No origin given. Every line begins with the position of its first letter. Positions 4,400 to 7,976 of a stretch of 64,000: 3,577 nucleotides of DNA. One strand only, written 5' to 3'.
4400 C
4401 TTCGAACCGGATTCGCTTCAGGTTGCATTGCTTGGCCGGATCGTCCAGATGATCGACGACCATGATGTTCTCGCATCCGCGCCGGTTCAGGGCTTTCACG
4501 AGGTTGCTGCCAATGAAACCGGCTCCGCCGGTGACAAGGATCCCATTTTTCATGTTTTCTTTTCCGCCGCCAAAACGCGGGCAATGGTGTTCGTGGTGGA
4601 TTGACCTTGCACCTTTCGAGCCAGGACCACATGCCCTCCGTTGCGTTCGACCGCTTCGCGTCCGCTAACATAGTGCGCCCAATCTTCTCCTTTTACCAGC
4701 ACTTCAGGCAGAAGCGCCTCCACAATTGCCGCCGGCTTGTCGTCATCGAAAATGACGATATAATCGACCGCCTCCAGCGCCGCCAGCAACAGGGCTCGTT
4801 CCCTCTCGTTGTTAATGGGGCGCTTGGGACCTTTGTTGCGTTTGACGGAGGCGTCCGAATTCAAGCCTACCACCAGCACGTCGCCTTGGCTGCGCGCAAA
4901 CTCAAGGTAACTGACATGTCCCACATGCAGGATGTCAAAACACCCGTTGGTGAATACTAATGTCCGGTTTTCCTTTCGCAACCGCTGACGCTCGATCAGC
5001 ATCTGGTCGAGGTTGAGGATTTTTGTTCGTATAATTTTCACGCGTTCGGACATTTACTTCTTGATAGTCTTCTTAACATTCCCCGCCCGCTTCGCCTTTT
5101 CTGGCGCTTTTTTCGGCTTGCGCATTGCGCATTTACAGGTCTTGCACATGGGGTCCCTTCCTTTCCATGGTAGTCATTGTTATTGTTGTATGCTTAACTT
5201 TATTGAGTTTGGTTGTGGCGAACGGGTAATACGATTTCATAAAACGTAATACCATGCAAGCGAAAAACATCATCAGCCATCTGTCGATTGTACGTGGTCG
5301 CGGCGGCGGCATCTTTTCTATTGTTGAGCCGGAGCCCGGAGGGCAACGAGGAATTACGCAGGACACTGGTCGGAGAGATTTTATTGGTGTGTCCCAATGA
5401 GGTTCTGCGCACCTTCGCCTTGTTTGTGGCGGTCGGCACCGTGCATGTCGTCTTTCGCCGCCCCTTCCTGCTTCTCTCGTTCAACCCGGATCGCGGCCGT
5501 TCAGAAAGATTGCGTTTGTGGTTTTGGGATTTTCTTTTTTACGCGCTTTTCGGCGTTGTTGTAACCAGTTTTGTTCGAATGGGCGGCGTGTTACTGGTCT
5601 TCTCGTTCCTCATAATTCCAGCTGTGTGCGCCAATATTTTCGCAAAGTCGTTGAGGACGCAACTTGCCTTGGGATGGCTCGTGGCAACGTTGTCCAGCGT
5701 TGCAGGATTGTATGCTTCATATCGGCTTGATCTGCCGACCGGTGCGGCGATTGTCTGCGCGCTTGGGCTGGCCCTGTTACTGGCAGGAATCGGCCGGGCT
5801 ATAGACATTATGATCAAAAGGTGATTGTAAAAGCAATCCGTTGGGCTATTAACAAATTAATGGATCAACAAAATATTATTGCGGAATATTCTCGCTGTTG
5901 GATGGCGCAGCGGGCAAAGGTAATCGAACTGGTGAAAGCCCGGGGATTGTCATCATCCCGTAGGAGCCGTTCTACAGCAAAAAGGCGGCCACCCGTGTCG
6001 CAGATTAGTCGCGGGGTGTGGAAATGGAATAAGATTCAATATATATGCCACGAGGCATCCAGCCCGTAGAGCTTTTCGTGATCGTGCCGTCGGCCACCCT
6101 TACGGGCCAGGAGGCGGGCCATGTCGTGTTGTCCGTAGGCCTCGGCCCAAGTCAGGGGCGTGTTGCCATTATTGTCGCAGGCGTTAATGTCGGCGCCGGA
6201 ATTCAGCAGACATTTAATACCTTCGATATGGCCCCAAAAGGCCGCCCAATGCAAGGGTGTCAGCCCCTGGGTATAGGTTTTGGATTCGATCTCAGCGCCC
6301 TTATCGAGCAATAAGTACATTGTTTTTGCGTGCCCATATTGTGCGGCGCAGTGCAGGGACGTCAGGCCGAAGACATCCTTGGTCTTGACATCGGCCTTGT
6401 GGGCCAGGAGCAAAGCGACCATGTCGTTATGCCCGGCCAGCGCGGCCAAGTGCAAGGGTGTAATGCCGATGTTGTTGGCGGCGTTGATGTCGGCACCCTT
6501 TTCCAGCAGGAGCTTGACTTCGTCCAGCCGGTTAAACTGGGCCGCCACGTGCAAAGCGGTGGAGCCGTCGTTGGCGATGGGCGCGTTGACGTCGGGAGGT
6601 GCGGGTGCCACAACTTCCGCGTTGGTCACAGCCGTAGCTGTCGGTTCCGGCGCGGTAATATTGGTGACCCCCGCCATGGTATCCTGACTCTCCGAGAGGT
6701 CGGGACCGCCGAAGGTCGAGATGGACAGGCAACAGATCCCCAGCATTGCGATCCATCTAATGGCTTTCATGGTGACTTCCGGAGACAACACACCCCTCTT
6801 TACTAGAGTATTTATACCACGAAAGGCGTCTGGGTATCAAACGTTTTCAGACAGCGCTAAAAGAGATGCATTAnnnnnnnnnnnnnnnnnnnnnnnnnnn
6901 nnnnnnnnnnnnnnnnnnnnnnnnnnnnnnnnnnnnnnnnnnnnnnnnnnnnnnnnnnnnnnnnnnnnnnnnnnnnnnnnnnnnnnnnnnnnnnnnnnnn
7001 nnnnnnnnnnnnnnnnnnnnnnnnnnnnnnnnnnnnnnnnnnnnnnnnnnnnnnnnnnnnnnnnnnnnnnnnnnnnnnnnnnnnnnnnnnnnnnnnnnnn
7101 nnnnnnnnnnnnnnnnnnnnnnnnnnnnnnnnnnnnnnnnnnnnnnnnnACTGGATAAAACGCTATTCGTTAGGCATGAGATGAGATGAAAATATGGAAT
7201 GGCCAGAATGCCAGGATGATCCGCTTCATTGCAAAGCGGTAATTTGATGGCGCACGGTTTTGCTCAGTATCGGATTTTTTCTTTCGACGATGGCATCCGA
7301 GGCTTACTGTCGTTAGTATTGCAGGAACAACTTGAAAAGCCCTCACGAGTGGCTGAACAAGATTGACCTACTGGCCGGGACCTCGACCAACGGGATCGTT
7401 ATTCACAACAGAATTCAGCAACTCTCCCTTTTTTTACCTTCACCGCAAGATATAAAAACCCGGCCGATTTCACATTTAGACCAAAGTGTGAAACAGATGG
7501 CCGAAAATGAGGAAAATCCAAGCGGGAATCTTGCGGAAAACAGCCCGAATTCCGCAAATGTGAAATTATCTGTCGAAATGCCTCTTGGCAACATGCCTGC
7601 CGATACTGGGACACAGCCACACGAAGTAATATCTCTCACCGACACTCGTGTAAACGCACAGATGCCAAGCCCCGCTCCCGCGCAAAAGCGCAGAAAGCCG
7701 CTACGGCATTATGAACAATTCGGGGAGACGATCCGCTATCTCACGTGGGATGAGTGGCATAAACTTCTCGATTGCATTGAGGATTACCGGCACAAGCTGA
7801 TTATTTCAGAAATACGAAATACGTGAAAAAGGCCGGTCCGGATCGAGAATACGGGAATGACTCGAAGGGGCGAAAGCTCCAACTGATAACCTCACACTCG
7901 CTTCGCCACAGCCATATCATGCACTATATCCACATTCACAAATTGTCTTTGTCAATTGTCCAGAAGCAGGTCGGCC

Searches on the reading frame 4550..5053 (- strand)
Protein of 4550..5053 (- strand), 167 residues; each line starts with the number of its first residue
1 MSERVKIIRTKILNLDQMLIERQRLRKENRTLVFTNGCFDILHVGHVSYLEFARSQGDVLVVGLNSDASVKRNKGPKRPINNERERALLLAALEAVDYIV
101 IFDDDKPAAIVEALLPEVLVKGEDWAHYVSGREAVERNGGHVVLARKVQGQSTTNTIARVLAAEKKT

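Call 8: search_protein_families(library=pfam, proteins=[window:4550-5053:-], max_evalue=0.01)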
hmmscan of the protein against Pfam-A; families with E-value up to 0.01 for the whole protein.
window:4550-5053:- (167 aa): 2 families
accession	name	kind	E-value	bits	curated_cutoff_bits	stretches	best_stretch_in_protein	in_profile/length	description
PF01467.32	CTP_transf_like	-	3.3e-18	66.6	21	1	34-137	1-100/133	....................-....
PF06574.18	FAD_syn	-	0.0032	17.7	27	1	27-109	3-90/158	FAD synthetase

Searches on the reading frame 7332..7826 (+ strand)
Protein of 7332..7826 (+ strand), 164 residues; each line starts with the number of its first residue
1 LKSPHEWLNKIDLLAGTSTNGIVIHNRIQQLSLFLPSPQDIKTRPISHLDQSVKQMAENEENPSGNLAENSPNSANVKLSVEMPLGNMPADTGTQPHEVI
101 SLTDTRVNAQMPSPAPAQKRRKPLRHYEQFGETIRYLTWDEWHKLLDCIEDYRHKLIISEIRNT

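Call 8: search_protein_families(library=pfam, proteins=[window:7332-7826:+], max_evalue=0.01)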
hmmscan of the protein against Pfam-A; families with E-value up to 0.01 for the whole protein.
window:7332-7826:+ (164 aa): 0 families

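Call 59: search_protein_families(library=phrogs, proteins=[window:7332-7826:+], max_evalue=0.1)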
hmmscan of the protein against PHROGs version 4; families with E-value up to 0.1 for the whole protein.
window:7332-7826:+ (164 aa): 1 family
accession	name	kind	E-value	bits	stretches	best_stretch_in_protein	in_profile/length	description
phrog_1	-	integration and excision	0.064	13.5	1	115-158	251-293/611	integrase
